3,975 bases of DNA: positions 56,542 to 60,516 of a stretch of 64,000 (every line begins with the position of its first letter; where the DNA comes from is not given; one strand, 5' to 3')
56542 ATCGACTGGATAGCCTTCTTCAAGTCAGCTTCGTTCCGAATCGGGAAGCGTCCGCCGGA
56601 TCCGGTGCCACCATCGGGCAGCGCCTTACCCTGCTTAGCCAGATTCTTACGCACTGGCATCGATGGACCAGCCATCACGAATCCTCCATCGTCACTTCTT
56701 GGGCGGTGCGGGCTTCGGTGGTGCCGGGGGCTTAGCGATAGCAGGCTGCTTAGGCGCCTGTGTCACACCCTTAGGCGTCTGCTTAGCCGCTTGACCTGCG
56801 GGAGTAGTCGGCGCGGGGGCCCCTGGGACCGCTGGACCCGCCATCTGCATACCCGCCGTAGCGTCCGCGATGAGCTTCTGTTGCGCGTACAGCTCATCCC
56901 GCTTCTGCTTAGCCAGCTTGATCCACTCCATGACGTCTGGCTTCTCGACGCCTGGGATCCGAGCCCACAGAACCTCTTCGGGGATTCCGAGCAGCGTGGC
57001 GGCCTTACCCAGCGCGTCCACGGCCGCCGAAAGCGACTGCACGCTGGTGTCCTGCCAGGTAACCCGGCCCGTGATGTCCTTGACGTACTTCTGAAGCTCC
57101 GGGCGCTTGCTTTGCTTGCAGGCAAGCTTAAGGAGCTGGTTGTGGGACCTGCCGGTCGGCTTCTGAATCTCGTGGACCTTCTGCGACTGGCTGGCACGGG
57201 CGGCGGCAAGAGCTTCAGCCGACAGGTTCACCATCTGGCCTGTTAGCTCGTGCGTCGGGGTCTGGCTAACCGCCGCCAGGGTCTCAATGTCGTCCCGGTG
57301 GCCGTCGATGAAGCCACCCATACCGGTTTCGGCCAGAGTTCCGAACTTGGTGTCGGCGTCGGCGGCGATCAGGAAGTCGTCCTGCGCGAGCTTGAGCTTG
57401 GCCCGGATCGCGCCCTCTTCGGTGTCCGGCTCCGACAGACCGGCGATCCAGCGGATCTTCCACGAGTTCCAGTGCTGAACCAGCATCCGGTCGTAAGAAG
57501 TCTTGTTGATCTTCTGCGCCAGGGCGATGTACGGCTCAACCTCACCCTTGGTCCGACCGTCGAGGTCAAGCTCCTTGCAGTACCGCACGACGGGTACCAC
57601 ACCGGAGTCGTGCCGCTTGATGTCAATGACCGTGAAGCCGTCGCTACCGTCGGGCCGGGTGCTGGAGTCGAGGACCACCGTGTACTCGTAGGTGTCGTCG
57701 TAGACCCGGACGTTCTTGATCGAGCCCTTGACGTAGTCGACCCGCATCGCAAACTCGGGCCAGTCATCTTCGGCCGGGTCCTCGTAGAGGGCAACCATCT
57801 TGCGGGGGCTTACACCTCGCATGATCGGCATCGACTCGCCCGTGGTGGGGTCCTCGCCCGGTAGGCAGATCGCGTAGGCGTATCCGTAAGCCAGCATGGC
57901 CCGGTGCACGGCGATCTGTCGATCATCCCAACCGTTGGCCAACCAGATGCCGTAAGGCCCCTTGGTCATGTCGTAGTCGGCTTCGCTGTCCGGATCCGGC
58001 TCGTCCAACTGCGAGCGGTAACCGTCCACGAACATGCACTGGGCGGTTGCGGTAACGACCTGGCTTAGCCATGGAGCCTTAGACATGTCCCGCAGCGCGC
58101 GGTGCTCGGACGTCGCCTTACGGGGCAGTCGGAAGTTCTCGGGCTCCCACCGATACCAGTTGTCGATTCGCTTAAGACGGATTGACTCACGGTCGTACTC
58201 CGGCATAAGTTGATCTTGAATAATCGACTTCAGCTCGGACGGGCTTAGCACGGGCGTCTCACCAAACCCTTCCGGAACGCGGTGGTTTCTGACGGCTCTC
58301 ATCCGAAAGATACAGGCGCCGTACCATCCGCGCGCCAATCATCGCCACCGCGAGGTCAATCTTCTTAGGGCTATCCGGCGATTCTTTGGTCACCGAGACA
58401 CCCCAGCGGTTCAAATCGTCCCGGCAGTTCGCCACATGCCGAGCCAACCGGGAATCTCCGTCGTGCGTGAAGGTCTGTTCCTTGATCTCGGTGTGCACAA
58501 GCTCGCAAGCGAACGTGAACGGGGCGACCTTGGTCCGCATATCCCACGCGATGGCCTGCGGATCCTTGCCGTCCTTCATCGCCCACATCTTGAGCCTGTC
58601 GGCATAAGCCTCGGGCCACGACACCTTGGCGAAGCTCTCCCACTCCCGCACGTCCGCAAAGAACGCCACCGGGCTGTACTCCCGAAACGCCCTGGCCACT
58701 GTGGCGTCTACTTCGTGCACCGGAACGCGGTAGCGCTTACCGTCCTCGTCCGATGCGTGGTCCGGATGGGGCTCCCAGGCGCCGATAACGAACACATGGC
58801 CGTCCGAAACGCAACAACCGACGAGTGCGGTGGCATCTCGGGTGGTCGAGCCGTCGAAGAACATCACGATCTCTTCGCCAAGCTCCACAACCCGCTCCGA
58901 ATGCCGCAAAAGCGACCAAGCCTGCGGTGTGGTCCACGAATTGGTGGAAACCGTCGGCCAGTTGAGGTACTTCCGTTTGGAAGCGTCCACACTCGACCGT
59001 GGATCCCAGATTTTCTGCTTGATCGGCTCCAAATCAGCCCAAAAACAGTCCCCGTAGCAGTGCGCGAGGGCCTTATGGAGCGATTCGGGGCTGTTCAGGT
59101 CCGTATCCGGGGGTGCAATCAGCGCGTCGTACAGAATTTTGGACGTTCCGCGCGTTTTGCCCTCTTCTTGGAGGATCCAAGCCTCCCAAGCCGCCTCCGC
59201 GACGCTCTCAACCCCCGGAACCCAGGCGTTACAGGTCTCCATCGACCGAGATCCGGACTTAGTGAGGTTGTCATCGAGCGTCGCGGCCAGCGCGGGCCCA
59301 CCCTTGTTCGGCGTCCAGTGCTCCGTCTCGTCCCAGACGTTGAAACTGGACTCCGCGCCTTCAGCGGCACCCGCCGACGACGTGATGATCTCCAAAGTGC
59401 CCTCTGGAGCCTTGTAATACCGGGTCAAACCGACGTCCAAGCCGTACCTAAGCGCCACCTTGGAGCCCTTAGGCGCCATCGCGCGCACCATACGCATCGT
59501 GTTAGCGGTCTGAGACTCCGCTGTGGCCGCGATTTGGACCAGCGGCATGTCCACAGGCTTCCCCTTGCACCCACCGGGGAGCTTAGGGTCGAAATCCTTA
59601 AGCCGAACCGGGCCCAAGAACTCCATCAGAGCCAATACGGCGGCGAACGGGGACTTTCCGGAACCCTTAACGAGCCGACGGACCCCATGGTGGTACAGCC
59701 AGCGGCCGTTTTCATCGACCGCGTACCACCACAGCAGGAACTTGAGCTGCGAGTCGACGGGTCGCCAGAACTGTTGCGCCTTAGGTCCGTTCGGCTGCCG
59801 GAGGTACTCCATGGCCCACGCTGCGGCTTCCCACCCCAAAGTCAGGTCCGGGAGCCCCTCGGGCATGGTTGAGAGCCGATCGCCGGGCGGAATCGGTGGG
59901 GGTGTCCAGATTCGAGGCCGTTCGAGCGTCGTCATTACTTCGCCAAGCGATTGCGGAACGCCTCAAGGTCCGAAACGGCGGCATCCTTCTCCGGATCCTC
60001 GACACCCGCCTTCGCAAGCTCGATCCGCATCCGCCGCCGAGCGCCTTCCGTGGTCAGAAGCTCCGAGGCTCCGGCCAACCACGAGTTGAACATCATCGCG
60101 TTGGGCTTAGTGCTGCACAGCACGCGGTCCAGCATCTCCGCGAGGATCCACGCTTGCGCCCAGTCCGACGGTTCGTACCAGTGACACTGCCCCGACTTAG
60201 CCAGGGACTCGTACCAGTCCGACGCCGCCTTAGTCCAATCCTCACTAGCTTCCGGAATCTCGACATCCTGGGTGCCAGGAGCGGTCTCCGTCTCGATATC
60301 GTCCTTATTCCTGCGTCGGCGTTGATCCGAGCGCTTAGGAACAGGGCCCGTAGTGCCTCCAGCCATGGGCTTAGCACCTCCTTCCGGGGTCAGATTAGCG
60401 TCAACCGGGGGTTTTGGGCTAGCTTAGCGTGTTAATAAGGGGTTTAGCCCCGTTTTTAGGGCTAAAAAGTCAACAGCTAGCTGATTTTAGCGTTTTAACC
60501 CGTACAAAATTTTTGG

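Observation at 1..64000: Sense-strand over-representation of the pentamer CTAAG, created in all three reading frames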

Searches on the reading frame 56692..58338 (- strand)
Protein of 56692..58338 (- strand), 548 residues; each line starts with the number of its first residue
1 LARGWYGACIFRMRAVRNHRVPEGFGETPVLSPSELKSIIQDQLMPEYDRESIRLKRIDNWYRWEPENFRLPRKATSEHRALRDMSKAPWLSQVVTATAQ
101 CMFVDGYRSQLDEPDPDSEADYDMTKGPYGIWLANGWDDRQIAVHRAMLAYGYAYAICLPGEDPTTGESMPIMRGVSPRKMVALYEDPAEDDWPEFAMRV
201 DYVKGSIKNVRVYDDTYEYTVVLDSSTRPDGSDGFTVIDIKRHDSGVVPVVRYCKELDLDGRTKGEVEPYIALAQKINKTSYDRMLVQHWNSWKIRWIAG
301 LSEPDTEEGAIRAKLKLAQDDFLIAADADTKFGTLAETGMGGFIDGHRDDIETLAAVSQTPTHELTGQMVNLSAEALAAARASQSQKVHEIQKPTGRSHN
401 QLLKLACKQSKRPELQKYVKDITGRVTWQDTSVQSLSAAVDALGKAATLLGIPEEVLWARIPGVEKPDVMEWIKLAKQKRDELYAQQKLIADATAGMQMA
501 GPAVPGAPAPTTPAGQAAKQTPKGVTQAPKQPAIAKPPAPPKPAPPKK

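Call 6: search_protein_families(library=pfam, proteins=[window:56692-58338:-])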
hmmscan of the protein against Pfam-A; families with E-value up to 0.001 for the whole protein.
window:56692-58338:- (548 aa): 1 family
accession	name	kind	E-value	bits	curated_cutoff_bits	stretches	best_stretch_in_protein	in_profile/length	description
PF05133.19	SPP1_portal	-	8.2e-47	160.5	25.5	1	44-481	4-412/416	Phage portal protein, SPP1 Gp6-like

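Call 21: find_related_loci(query=window:56692-58251:-, collection=viral_contigs, flank=10000)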
Query window:56692-58251:- (519 aa) in viral_contigs; peptide patterns used: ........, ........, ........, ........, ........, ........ (x = any residue, [..] = any of these).
1 stretches matched a pattern; 1 encode a relative of the query (tblastn E <= 1e-3); 1 distinct loci.
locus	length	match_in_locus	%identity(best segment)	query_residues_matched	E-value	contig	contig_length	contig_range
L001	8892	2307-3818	69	3-507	0e+0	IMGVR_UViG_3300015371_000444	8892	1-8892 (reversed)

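Call 27: find_related_loci(query=window:56692-58251:-, collection=genome_contigs, flank=10000)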
Query window:56692-58251:- (519 aa) in genome_contigs; peptide patterns used: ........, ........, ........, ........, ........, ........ (x = any residue, [..] = any of these).
21 stretches matched a pattern, but none encodes a relative of the query by tblastn (E <= 1e-3).
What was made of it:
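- Tried and rejected: A portal-based scan of genomes found nothing (call 27).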

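Call 28: find_related_loci(query=window:56692-58251:-, collection=metagenome_contigs, flank=10000)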
Query window:56692-58251:- (519 aa) in metagenome_contigs; peptide patterns used: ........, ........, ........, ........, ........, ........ (x = any residue, [..] = any of these).
33 stretches matched a pattern; 1 encode a relative of the query (tblastn E <= 1e-3); 1 distinct loci.
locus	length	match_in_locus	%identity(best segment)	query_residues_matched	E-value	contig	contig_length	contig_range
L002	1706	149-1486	58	1-449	4e-168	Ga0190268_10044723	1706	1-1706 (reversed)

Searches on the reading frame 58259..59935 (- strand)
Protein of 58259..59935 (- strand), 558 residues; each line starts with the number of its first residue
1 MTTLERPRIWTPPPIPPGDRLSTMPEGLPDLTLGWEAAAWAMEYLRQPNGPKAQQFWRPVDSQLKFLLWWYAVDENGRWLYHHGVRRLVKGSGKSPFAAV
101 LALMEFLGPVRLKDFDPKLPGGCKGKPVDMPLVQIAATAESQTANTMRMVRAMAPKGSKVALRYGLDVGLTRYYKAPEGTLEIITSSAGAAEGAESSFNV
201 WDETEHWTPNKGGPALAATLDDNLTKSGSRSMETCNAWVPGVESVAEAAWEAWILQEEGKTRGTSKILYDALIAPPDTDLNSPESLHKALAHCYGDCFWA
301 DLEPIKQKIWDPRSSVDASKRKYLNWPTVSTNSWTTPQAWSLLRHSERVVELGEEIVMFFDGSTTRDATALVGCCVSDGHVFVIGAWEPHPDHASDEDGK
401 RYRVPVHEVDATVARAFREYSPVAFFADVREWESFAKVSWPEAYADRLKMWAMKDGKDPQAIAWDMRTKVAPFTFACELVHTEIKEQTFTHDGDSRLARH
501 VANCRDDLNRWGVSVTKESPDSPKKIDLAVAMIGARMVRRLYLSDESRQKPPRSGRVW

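Call 6: search_protein_families(library=pfam, proteins=[window:58259-59935:-])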
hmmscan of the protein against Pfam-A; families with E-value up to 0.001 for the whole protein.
window:58259-59935:- (558 aa): 0 families

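Call 39: find_related_loci(query=window:58259-59935:-, collection=viral_contigs, flank=10000)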
Query window:58259-59935:- (558 aa) in viral_contigs; peptide patterns used: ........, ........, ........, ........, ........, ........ (x = any residue, [..] = any of these).
89 stretches matched a pattern; 89 encode a relative of the query (tblastn E <= 1e-3); the best 80 are kept; 80 distinct loci.
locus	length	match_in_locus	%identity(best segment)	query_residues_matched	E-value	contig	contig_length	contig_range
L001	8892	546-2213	77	1-558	0e+0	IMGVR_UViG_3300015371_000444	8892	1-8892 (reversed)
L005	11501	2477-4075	64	15-549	0e+0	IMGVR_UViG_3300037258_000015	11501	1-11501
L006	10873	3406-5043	64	16-557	0e+0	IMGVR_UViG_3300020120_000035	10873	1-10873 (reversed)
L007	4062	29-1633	59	16-558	0e+0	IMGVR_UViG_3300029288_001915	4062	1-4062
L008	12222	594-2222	61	17-558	0e+0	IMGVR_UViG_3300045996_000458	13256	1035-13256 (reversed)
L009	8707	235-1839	60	17-547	0e+0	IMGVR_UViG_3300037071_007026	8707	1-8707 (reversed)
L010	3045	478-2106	55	17-557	0e+0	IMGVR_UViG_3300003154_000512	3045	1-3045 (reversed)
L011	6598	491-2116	56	17-550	0e+0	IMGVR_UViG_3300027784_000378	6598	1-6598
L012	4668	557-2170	57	10-556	0e+0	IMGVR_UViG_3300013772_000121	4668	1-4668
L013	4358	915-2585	55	17-558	0e+0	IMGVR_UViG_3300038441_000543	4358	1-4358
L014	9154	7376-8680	57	117-556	1e-150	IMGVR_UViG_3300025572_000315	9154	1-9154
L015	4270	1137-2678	40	28-555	4e-110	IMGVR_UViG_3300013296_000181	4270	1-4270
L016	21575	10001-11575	42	24-557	1e-104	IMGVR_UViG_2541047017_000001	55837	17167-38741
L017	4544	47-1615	41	24-555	2e-102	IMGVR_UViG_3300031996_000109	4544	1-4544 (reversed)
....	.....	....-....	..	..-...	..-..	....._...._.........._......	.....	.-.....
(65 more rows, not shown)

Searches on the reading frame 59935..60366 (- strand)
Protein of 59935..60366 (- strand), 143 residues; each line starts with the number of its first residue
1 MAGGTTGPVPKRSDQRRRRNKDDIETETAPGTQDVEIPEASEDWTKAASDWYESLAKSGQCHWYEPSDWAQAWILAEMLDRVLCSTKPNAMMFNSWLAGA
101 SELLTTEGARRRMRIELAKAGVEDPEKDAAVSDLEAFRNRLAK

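Call 30: search_protein_families(library=pfam, proteins=[window:59935-60366:-], max_evalue=0.01)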
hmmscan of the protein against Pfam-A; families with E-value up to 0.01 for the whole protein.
window:59935-60366:- (143 aa): 1 family
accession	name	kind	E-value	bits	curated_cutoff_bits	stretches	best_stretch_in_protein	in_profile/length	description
PF25673.1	Terminase_7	-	1.8e-43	148.3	27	1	5-141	1-138/139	Phage terminase small subunit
